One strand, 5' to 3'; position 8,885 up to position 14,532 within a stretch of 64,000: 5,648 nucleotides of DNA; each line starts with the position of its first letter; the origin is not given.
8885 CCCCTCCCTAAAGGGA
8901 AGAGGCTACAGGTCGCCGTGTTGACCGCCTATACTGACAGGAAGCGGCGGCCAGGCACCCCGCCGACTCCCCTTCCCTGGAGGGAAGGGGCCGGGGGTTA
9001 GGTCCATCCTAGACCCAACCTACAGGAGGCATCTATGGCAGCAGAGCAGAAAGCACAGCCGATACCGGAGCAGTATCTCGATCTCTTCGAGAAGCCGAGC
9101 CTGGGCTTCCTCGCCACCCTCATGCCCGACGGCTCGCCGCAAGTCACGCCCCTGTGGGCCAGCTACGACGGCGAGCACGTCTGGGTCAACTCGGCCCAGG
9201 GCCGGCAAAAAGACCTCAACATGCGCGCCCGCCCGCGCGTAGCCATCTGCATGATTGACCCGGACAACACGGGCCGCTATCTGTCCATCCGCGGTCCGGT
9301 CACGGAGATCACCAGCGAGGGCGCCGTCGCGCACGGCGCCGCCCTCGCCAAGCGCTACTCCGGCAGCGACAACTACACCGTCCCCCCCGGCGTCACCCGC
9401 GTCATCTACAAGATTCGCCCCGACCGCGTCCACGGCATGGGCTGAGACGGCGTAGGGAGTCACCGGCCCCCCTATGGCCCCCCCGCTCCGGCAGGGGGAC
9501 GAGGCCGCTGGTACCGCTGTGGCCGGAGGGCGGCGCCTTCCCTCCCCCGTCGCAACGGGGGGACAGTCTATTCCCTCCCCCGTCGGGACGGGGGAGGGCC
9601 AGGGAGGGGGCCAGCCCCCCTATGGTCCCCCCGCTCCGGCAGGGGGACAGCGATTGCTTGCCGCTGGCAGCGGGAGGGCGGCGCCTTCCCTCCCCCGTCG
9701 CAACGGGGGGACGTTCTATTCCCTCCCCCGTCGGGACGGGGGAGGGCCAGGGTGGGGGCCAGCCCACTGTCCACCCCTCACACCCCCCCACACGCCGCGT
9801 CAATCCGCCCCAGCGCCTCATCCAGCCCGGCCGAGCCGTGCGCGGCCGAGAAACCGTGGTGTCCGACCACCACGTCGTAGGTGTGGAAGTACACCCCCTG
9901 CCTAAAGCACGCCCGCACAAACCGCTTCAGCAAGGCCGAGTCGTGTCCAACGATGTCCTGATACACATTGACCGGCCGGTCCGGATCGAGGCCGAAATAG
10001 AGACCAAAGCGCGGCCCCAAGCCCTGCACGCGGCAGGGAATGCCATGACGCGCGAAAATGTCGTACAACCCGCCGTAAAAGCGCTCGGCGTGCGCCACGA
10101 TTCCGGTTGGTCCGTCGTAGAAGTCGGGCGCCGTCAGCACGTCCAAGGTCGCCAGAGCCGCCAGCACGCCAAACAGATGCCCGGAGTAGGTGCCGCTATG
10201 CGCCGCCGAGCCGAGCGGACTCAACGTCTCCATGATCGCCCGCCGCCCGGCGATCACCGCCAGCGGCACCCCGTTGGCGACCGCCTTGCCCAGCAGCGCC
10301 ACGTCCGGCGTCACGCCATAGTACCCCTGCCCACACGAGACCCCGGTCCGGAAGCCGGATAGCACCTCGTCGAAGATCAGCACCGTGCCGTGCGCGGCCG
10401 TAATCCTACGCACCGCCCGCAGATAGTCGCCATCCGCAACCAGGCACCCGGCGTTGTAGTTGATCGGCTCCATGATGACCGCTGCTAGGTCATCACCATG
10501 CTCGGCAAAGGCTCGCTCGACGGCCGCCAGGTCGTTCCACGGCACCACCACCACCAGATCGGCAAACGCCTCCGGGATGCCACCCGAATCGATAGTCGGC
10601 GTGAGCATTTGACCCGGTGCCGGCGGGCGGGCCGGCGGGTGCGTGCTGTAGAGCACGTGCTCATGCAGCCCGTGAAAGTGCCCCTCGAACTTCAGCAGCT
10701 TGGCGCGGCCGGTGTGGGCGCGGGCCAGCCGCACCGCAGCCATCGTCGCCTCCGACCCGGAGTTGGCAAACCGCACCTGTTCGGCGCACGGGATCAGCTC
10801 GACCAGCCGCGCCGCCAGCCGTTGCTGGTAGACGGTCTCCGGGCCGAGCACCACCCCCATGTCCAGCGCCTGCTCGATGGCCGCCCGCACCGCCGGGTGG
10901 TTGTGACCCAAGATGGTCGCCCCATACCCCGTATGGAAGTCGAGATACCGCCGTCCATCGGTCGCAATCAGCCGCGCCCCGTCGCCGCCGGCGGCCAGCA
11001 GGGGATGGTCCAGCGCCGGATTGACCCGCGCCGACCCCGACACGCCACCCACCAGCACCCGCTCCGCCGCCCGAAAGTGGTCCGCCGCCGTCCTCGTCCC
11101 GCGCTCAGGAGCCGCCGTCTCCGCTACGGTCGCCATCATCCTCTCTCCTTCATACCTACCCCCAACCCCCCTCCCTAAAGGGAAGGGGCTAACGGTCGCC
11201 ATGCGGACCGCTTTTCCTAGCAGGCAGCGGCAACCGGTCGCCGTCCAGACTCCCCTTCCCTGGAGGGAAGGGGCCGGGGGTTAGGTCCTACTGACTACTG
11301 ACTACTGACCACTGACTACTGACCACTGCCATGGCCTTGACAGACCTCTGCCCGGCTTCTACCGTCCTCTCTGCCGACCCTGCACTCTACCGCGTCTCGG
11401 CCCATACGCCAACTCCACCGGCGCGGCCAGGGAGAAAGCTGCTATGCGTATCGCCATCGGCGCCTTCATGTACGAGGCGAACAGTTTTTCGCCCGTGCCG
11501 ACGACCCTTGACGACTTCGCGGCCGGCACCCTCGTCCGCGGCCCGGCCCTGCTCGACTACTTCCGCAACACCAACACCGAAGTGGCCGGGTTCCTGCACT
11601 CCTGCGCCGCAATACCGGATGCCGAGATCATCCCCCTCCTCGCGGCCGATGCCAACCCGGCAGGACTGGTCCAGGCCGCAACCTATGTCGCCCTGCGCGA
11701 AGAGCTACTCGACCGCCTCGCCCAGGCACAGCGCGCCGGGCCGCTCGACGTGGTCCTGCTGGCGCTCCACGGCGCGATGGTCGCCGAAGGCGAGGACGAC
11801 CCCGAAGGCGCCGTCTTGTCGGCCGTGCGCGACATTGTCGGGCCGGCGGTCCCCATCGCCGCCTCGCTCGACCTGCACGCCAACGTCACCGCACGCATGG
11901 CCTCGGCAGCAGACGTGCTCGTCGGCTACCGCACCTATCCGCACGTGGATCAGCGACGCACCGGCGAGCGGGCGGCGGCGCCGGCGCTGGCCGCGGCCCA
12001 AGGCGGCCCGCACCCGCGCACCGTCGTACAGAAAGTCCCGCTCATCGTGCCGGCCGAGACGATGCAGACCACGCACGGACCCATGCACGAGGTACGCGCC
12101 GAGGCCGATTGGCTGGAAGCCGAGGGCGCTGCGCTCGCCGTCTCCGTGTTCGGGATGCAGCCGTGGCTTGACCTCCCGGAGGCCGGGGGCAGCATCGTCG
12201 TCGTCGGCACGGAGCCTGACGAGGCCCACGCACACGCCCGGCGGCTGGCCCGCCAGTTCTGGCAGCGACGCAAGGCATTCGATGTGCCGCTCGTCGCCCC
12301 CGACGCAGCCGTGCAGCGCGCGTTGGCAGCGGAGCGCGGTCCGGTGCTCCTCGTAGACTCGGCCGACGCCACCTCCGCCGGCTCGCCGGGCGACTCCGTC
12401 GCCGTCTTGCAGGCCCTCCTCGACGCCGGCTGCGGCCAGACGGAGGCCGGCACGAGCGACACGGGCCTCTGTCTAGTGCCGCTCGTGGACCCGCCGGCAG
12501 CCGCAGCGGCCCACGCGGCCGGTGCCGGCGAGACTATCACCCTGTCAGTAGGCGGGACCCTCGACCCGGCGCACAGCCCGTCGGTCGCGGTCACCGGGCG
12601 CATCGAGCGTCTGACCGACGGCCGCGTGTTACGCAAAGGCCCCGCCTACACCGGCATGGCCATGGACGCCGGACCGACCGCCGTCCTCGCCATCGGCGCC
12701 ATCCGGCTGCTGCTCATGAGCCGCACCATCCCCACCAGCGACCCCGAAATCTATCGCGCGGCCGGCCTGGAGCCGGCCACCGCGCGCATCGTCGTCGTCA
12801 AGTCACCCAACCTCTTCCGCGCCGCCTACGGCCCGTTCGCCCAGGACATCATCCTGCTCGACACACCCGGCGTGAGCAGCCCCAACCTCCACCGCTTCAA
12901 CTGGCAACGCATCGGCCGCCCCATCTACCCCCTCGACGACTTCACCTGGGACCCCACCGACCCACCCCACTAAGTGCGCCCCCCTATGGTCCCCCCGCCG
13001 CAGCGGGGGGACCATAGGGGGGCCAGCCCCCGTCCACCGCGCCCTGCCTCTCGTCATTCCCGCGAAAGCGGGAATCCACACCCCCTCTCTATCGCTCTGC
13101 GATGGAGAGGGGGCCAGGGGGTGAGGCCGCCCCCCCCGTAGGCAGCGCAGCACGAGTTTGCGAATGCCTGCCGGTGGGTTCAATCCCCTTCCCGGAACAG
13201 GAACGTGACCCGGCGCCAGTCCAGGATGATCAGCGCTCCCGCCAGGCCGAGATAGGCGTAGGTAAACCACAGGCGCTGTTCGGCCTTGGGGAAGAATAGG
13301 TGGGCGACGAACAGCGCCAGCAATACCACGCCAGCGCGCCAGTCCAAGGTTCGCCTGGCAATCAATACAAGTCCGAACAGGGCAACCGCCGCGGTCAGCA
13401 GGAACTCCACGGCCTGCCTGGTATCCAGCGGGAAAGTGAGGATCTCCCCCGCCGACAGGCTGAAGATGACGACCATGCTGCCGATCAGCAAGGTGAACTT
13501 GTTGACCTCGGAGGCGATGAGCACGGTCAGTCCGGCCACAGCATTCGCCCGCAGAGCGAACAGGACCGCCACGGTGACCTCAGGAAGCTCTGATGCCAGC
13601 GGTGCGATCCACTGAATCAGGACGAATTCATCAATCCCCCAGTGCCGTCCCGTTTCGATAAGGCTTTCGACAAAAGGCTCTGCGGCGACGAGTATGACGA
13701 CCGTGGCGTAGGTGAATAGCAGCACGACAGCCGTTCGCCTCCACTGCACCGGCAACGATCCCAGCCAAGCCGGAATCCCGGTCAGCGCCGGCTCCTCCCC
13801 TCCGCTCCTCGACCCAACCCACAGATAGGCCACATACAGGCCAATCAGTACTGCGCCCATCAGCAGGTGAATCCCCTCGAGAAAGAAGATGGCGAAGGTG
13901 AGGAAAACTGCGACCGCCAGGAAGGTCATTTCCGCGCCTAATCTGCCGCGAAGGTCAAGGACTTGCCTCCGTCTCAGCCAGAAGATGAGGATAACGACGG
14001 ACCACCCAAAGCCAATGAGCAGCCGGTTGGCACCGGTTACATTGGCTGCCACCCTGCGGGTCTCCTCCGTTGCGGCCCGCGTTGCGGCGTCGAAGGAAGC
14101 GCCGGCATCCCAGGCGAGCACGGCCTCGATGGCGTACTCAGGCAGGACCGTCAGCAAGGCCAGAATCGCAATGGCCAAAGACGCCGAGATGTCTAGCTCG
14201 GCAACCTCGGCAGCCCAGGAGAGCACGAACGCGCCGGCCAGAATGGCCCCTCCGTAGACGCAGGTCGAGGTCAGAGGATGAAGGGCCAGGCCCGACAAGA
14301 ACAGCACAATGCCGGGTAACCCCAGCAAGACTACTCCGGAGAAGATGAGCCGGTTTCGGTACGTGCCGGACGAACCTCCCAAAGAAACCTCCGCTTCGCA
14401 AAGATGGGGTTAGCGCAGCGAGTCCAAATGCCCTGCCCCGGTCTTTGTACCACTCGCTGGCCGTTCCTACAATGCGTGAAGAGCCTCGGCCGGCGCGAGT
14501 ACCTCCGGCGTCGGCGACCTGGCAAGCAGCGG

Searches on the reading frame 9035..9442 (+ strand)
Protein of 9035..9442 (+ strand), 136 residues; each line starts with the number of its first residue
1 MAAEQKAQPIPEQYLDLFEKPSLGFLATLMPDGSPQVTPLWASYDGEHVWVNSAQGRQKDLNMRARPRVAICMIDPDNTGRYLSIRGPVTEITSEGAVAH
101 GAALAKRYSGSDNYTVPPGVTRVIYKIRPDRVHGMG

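Call 14: search_protein_families(library=pfam, proteins=[window:9035-9442:+], max_evalue=0.001)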
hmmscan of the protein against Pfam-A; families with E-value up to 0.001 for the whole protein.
window:9035-9442:+ (136 aa): 2 families
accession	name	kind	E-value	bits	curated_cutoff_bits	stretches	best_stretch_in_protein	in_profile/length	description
PF01243.27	PNPOx_N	-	1.5e-18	67.8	28.1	1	10-134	1-118/120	Pyridoxamine 5'-phosphate oxidase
PF12900.13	Pyridox_ox_2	-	0.00011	22.6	27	1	12-133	3-137/140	Pyridoxamine 5'-phosphate oxidase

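Call 56: find_related_loci(query=window:9035-9442:+, collection=metagenome_contigs, flank=10000)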
Query window:9035-9442:+ (136 aa) in metagenome_contigs; peptide patterns used: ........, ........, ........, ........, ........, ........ (x = any residue, [..] = any of these).
600 stretches matched a pattern (row limit reached: there are more); 405 encode a relative of the query (tblastn E <= 1e-3); the best 80 are kept; 80 distinct loci.
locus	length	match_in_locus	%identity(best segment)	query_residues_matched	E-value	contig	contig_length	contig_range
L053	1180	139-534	62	4-132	1e-50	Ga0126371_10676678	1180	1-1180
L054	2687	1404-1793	61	8-136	4e-48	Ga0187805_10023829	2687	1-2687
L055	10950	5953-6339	60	8-135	6e-47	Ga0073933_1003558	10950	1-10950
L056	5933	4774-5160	60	8-135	6e-47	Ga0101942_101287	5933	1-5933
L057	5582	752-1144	59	7-136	2e-46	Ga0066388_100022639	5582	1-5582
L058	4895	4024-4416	58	7-136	1e-46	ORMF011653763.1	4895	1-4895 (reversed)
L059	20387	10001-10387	59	8-135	2e-46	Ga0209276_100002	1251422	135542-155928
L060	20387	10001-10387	59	8-135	3e-46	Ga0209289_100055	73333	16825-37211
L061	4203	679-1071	58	7-136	5e-46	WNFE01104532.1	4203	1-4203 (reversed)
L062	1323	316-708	60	7-136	6e-48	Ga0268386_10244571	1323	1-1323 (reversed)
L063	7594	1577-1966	58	8-136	4e-46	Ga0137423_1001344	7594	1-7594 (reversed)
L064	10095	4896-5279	59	10-136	4e-46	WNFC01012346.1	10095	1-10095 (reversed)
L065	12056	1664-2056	58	7-136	6e-46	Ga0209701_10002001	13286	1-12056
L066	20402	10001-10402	56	4-136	1e-45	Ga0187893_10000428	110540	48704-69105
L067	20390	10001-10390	58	8-136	1e-45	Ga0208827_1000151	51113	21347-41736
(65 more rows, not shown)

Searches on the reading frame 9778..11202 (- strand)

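Call 14: search_protein_families(library=pfam, proteins=[window:9778-11202:-], max_evalue=0.001)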
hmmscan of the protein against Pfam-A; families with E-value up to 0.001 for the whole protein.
window:9778-11202:- (474 aa): 1 family
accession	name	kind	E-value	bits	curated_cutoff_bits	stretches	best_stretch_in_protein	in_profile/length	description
PF00202.27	Aminotran_3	-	4.7e-59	200.5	30.5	1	68-439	11-371/403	Aminotransferase class-III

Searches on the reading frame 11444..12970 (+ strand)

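Call 14: search_protein_families(library=pfam, proteins=[window:11444-12970:+], max_evalue=0.001)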
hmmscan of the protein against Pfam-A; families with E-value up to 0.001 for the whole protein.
window:11444-12970:+ (509 aa): 2 families
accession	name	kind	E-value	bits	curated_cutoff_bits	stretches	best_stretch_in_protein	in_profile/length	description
PF07364.17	DUF1485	-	3.1e-96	322.5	22.8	1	2-294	1-290/290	Metallopeptidase family M81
PF07171.17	MlrC_C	-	7.7e-51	173.3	27.2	1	303-489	1-178/178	MlrC C-terminus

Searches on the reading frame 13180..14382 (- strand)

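Call 14: search_protein_families(library=pfam, proteins=[window:13180-14382:-], max_evalue=0.001)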
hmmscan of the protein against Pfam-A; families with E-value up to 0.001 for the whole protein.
window:13180-14382:- (400 aa): 1 family
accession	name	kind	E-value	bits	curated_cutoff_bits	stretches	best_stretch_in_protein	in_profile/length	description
PF01699.29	Na_Ca_ex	-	2.5e-24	86.4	24.9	2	220-364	3-148/151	Sodium/calcium exchanger protein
